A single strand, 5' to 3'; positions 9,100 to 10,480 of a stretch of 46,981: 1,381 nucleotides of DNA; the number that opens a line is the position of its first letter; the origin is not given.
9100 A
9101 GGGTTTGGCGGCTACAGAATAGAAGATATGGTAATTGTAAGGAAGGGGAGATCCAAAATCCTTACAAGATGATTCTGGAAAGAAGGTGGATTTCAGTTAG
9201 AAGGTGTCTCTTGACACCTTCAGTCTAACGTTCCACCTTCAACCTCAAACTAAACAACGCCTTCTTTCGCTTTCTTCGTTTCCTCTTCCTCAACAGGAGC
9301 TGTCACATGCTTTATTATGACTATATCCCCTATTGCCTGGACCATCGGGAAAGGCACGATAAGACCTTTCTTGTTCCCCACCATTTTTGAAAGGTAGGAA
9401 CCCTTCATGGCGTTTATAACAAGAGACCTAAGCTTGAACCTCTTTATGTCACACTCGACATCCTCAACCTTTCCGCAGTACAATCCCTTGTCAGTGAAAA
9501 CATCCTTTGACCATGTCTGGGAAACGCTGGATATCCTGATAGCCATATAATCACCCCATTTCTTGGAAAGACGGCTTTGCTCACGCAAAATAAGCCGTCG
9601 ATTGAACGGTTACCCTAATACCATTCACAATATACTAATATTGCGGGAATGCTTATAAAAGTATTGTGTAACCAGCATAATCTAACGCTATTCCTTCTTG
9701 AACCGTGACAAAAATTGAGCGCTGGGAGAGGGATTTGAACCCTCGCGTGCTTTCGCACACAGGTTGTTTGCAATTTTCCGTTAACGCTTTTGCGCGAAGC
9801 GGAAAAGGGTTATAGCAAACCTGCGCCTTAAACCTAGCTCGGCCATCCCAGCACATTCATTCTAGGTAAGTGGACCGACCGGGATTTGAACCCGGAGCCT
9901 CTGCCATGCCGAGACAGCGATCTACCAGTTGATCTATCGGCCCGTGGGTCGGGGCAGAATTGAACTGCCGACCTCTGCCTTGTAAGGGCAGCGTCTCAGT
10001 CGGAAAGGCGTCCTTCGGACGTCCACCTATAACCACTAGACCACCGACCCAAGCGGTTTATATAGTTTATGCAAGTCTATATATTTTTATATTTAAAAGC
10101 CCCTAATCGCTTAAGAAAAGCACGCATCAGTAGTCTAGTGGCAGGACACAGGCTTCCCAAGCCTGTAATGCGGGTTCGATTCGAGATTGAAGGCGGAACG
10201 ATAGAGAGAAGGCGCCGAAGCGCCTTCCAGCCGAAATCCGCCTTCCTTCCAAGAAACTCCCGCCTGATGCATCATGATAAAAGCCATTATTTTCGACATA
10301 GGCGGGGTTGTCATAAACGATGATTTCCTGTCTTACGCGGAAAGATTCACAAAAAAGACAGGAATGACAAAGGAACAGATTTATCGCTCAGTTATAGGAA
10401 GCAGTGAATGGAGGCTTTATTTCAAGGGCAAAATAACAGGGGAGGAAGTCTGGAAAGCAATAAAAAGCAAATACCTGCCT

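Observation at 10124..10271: The tRNA-Gly(CCC) T-arm intron is built around a 57-nt nested-hairpin repeat element found elsewhere in the window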

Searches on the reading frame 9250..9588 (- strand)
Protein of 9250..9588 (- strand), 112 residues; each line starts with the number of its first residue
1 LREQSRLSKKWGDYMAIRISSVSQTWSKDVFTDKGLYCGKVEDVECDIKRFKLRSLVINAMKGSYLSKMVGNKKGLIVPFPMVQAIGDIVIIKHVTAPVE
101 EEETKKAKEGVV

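Call 24: search_protein_families(library=pfam, proteins=[window:9250-9588:-])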
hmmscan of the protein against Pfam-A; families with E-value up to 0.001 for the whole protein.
window:9250-9588:- (112 aa): 1 family
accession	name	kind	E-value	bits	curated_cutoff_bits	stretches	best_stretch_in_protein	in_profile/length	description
PF05239.21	PRC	-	7e-07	29.6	21.2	1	28-93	12-72/78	PRC-barrel domain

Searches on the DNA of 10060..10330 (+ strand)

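Call 33: build_rna_model(alignment_id=A2, structure=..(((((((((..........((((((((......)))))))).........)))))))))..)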
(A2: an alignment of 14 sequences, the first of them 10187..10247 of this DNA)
Model R1 built from alignment A2 (14 sequences, 63 columns); structure: as given.
model positions 63; base pairs 17; branch points 0; effective number of sequences 3.14; information 0.888 bits per position. Calibrated on 0.2 Mb of random sequence (short: E-values are rough).
structure used (alignment columns):
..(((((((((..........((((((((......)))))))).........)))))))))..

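Call 34: search_with_rna_model(model_id=R1, source=window, filters=off, max_evalue=10, show_alignments=8)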
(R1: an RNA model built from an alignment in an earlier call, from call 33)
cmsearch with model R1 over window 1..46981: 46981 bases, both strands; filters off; matches with E-value up to 10: 45.
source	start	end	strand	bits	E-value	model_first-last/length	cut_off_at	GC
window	9180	9242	-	83.4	1.6e-19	1-63/63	no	0.43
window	10187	10247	+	73.5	5.8e-17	1-63/63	no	0.59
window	2036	2096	+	69.7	5.8e-16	1-63/63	no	0.51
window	9180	9242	+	49.1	1.3e-10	1-63/63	no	0.43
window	2036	2096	-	44.3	2.2e-09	1-63/63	no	0.51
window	10187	10247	-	34.9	6.1e-07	1-63/63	no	0.59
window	16627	16672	+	34.4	8.5e-07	10-54/63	no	0.43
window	3403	3459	+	29.9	1.2e-05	1-63/63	no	0.53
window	22385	22436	-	28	3.8e-05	1-63/63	no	0.54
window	16633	16661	-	27.2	6.2e-05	22-50/63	no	0.45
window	3400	3459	-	26.8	7.9e-05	1-63/63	no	0.52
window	22437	22463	+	22.6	0.00096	1-63/63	no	0.52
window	22385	22436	+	22.1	0.0013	1-63/63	no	0.54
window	22437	22463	-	18.2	0.013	1-63/63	no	0.52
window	16605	16624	+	13.6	0.2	1-63/63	no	0.45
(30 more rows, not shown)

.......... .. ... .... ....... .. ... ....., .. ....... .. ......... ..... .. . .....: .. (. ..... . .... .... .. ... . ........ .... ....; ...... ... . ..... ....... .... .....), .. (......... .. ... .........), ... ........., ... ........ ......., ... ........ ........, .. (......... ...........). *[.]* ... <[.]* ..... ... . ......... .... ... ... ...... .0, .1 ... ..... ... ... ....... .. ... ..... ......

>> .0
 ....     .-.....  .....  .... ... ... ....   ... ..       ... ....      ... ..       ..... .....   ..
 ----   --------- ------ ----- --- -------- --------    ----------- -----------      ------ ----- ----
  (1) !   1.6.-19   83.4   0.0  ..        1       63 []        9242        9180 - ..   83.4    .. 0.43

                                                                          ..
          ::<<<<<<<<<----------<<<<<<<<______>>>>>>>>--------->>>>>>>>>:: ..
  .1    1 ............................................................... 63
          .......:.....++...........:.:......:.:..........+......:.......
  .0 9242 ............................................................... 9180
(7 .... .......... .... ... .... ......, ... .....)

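Call 37: search_with_rna_model(model_id=R1, sources=[L002, L013, L020, L022, L031, L035, L045, L046, L047, L051, L015, L027, L011, L019, L032], max_evalue=0.01)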
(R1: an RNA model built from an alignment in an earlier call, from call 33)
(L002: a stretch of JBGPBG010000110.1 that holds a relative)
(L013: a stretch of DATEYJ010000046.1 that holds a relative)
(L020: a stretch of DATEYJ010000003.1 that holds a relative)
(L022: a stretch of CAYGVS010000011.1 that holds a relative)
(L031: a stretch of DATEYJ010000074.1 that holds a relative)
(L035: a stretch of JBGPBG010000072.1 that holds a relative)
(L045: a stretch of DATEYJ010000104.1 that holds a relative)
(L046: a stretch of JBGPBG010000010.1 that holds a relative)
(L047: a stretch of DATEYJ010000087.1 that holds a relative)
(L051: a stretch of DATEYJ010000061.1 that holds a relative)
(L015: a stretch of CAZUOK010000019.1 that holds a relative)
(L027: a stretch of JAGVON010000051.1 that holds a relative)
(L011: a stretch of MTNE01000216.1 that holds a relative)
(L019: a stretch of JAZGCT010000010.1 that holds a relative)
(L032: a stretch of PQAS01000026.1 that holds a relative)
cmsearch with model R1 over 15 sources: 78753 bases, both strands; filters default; matches with E-value up to 0.01: 51.
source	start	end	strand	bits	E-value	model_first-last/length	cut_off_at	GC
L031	2150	2212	-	79.3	3e-18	1-63/63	no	0.46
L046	376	437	+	75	3.9e-17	1-63/63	no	0.58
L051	1645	1705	-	74.3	6.3e-17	1-63/63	no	0.41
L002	2918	2980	+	73.4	1e-16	1-63/63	no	0.52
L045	1370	1428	+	73.3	1.1e-16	1-63/63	no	0.51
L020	4531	4592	+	73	1.3e-16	1-63/63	no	0.61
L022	2754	2816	-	72.4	2e-16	1-63/63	no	0.48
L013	3989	4050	-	71.3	3.7e-16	1-63/63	no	0.52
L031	2792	2853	-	71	4.4e-16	1-63/63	no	0.58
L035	4486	4545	+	68.2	2.3e-15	1-63/63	no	0.55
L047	1428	1487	-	64.6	2e-14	1-63/63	no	0.57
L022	5640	5703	+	55.3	5.1e-12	1-63/63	no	0.58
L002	2918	2980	-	52.2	3.3e-11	1-63/63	no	0.52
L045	1370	1428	-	50.5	9.2e-11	1-63/63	no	0.51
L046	376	437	-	49.7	1.4e-10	1-63/63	no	0.58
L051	1645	1705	+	48.1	3.8e-10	1-63/63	no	0.41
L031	2150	2212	+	46.6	9.3e-10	1-63/63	no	0.46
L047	1167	1227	+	45.2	2.1e-09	1-63/63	no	0.59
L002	527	587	-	44.7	3e-09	1-63/63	no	0.41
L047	1167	1227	-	44.3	3.7e-09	1-63/63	no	0.59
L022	5640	5703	-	44.3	3.8e-09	1-63/63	no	0.58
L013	3989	4050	+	44.2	3.9e-09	1-63/63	no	0.52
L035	4486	4545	-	42.7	9.9e-09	1-63/63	no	0.55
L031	2792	2853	+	41.8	1.7e-08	1-63/63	no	0.58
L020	4531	4592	-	39.2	7.8e-08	1-63/63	no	0.61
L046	2382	2439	+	38.1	1.5e-07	1-63/63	no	0.43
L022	2754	2816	+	37.1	2.8e-07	1-63/63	no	0.48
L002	527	587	+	35.3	8e-07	1-63/63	no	0.41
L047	1428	1487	+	34.2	1.5e-06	1-63/63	no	0.57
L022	5260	5319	+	31.9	6.2e-06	1-63/63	no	0.47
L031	2906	2968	-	30.4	1.5e-05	1-63/63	no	0.49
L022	5164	5205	+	30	2e-05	11-53/63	no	0.43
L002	1327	1355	+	26.7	0.00014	22-50/63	no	0.52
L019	1781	1841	+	25.4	0.00031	1-63/63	no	0.43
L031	3456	3490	-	24.9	0.0004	18-52/63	no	0.49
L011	752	811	+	23.6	0.00087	1-63/63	no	0.43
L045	1572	1613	+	23.3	0.001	11-53/63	no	0.48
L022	1239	1264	-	23.3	0.0011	22-47/63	no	0.62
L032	5720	5785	-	23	0.0012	1-63/63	no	0.48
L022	3800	3829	+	22.7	0.0015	22-51/63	no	0.5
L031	3461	3495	+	22.6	0.0016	18-52/63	no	0.51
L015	3687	3750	-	22.1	0.0021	1-63/63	no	0.42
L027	6798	6855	-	21.4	0.0033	1-63/63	no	0.62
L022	5278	5301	-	20.7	0.0049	1-63/63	no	0.54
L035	4372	4423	-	20.6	0.0053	1-63/63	no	0.44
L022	5161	5201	-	20.6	0.0053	1-63/63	no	0.44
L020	2902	2936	-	20.5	0.0055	18-52/63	no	0.6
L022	3790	3833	-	20.2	0.0067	1-63/63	no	0.43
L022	3134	3172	+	20.2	0.0067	13-52/63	no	0.54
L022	4643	4680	+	19.8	0.0088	14-52/63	no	0.53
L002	1320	1348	-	19.8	0.0088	22-50/63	no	0.55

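Call 53: search_with_rna_model(model_id=R1, sources=[L055, L056, L057, L058, L059, L060, L061, L062, L063, L064], max_evalue=0.05, filters=off)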
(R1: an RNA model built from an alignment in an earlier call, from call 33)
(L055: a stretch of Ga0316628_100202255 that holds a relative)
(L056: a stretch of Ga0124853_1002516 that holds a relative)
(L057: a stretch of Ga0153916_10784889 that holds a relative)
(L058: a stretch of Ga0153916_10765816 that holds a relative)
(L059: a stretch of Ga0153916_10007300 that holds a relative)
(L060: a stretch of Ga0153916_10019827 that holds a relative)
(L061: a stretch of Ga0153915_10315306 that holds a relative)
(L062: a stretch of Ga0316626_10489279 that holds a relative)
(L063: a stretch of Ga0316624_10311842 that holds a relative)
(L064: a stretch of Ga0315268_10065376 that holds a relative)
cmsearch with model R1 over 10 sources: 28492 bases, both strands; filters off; matches with E-value up to 0.05: 26.
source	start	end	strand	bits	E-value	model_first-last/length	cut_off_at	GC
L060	5508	5568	-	73.8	3.1e-17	1-63/63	no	0.54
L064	2622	2683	-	64.6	7.2e-15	1-63/63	no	0.48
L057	59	119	-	59.6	1.4e-13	1-63/63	no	0.54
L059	243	303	-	43.3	2.5e-09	1-63/63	no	0.49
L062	737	798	+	42.7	3.6e-09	1-63/63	no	0.55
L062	737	798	-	38.5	4.4e-08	1-63/63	no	0.55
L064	2622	2683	+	38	5.9e-08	1-63/63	no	0.48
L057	59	119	+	37.3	8.7e-08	1-63/63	no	0.54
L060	5508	5568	+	34.6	4.4e-07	1-63/63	no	0.54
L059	243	303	+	32.1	2e-06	1-63/63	no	0.49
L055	1101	1140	-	26.9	4.4e-05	13-52/63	no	0.55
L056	1427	1459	-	24.6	0.00018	20-52/63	no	0.52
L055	1360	1407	+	22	0.00084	1-63/63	no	0.54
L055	1364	1396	-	21.5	0.0011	20-52/63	no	0.55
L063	830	891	+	21.4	0.0012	1-63/63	no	0.52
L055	1100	1139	+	20.6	0.0019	12-52/63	no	0.52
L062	490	513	-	19.7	0.0033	1-63/63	no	0.58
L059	7179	7220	+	19.1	0.0047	11-53/63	no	0.45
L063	830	891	-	19.1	0.0047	1-63/63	no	0.52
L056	1426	1466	+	18.6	0.0063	12-52/63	no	0.51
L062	490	513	+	18.1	0.0087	1-63/63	no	0.58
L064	2547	2589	+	17.3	0.014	1-63/63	no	0.42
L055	1500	1534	-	16.6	0.021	18-52/63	no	0.51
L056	1820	1849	-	16.3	0.026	22-51/63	no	0.57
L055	1489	1550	+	16.2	0.027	1-63/63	no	0.56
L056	1681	1727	-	15.5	0.04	1-63/63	no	0.57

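Call 75: search_with_rna_model(model_id=R1, sources=[L066, L067], max_evalue=0.01, filters=off)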
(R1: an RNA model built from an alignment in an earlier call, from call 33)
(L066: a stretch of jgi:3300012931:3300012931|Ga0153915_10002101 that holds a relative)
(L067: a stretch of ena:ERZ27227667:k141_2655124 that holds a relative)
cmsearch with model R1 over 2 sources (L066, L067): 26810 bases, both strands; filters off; matches with E-value up to 0.01: 3.
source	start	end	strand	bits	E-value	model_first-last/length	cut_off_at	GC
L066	12768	12806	+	21.1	0.0013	14-52/63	no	0.46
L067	8778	8816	+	21.1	0.0013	14-52/63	no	0.46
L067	5961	6000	+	18.9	0.0048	12-52/63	no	0.43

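Call 78: search_with_rna_model(model_id=R1, sources=[window, L002, L013, L020, L022, L031, L035, L045, L046, L047, L051, L057, L059, L060, L062, L064], max_evalue=1e-8, make_alignment=true)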
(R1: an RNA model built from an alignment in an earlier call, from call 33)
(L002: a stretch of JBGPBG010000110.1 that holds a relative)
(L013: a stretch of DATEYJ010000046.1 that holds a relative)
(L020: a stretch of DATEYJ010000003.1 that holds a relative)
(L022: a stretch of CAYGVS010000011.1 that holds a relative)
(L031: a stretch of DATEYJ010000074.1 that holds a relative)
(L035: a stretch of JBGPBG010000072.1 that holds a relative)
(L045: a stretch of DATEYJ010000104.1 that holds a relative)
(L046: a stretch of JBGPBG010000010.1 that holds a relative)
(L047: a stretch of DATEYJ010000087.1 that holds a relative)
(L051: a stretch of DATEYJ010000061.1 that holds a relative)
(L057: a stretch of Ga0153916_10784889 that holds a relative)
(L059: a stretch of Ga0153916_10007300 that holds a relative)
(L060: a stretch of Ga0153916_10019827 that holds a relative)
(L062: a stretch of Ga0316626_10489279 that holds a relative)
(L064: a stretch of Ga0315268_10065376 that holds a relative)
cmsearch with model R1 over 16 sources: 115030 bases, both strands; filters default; matches with E-value up to 1e-8: 31.
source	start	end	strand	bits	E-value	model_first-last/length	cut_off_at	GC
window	9180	9242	-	83.4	3.8e-19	1-63/63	no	0.43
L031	2150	2212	-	79.3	4.4e-18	1-63/63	no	0.46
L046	376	437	+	75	5.8e-17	1-63/63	no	0.58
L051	1645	1705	-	74.3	9.2e-17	1-63/63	no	0.41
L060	5508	5568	-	73.8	1.2e-16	1-63/63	no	0.54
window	10187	10247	+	73.5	1.4e-16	1-63/63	no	0.59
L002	2918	2980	+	73.4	1.5e-16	1-63/63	no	0.52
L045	1370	1428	+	73.3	1.6e-16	1-63/63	no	0.51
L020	4531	4592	+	73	1.9e-16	1-63/63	no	0.61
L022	2754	2816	-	72.4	2.9e-16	1-63/63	no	0.48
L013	3989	4050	-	71.3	5.4e-16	1-63/63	no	0.52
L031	2792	2853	-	71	6.4e-16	1-63/63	no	0.58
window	2036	2096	+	69.7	1.4e-15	1-63/63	no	0.51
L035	4486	4545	+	68.2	3.4e-15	1-63/63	no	0.55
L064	2622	2683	-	64.6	2.9e-14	1-63/63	no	0.48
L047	1428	1487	-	64.6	2.9e-14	1-63/63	no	0.57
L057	59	119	-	59.7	5.7e-13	1-63/63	no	0.54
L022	5640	5703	+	55.3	7.5e-12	1-63/63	no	0.58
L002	2918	2980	-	52.2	4.8e-11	1-63/63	no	0.52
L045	1370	1428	-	50.5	1.3e-10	1-63/63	no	0.51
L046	376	437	-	49.7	2.1e-10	1-63/63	no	0.58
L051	1645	1705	+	48.1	5.5e-10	1-63/63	no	0.41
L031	2150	2212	+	46.6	1.4e-09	1-63/63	no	0.46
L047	1167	1227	+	45.2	3.1e-09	1-63/63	no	0.59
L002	527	587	-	44.7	4.4e-09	1-63/63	no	0.41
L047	1167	1227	-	44.3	5.4e-09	1-63/63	no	0.59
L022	5640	5703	-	44.3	5.5e-09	1-63/63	no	0.58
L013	3989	4050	+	44.2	5.7e-09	1-63/63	no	0.52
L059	243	303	-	43.3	9.9e-09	1-63/63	no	0.49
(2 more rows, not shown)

Alignment A4: 31 matches aligned to the model, 67 columns, each read 5' to 3' on its own strand. Consensus structure (alignment columns), stored with it:
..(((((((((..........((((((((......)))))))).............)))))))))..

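Call 85: search_with_rna_model(model_id=R1, sources=[window, L002, L013, L020, L022, L031, L035, L045, L046, L047, L051, L057, L059, L060, L062, L064], max_evalue=2e-11, make_alignment=true)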
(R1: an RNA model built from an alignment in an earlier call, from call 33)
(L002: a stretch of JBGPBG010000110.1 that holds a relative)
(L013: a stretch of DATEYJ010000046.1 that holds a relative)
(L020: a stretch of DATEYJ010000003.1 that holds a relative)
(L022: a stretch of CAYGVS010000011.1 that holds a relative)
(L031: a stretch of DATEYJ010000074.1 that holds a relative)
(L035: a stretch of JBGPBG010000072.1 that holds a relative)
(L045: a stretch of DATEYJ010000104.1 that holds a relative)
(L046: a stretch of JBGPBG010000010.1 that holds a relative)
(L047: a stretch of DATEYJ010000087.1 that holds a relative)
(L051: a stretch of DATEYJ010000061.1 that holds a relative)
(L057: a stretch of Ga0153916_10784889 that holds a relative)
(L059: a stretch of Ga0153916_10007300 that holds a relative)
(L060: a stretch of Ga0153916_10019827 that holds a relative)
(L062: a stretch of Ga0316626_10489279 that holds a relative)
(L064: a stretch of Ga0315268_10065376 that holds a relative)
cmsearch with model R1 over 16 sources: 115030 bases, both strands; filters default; matches with E-value up to 2e-11: 18.
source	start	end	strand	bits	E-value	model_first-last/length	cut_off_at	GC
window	9180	9242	-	83.4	3.8e-19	1-63/63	no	0.43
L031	2150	2212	-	79.3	4.4e-18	1-63/63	no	0.46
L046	376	437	+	75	5.8e-17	1-63/63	no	0.58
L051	1645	1705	-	74.3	9.2e-17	1-63/63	no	0.41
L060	5508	5568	-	73.8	1.2e-16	1-63/63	no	0.54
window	10187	10247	+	73.5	1.4e-16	1-63/63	no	0.59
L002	2918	2980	+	73.4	1.5e-16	1-63/63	no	0.52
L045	1370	1428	+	73.3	1.6e-16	1-63/63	no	0.51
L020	4531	4592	+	73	1.9e-16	1-63/63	no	0.61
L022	2754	2816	-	72.4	2.9e-16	1-63/63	no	0.48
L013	3989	4050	-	71.3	5.4e-16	1-63/63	no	0.52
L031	2792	2853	-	71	6.4e-16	1-63/63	no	0.58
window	2036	2096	+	69.7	1.4e-15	1-63/63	no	0.51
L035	4486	4545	+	68.2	3.4e-15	1-63/63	no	0.55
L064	2622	2683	-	64.6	2.9e-14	1-63/63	no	0.48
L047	1428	1487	-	64.6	2.9e-14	1-63/63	no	0.57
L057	59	119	-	59.7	5.7e-13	1-63/63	no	0.54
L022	5640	5703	+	55.3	7.5e-12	1-63/63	no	0.58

Alignment A5: 18 matches aligned to the model, 66 columns, each read 5' to 3' on its own strand. Consensus structure (alignment columns), stored with it:
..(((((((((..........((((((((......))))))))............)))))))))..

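Call 88: search_rna_families(source=window, start=10060, end=10330, threshold=evalue, max_evalue=1, show_alignments=2)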
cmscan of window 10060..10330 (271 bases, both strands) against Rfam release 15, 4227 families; matches with E-value up to 1: 1.
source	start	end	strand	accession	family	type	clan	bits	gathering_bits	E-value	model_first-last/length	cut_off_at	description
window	10124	10194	+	RF00005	tRNA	Gene; tRNA;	CL00001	25.2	29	0.0027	1-71/71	no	tRNA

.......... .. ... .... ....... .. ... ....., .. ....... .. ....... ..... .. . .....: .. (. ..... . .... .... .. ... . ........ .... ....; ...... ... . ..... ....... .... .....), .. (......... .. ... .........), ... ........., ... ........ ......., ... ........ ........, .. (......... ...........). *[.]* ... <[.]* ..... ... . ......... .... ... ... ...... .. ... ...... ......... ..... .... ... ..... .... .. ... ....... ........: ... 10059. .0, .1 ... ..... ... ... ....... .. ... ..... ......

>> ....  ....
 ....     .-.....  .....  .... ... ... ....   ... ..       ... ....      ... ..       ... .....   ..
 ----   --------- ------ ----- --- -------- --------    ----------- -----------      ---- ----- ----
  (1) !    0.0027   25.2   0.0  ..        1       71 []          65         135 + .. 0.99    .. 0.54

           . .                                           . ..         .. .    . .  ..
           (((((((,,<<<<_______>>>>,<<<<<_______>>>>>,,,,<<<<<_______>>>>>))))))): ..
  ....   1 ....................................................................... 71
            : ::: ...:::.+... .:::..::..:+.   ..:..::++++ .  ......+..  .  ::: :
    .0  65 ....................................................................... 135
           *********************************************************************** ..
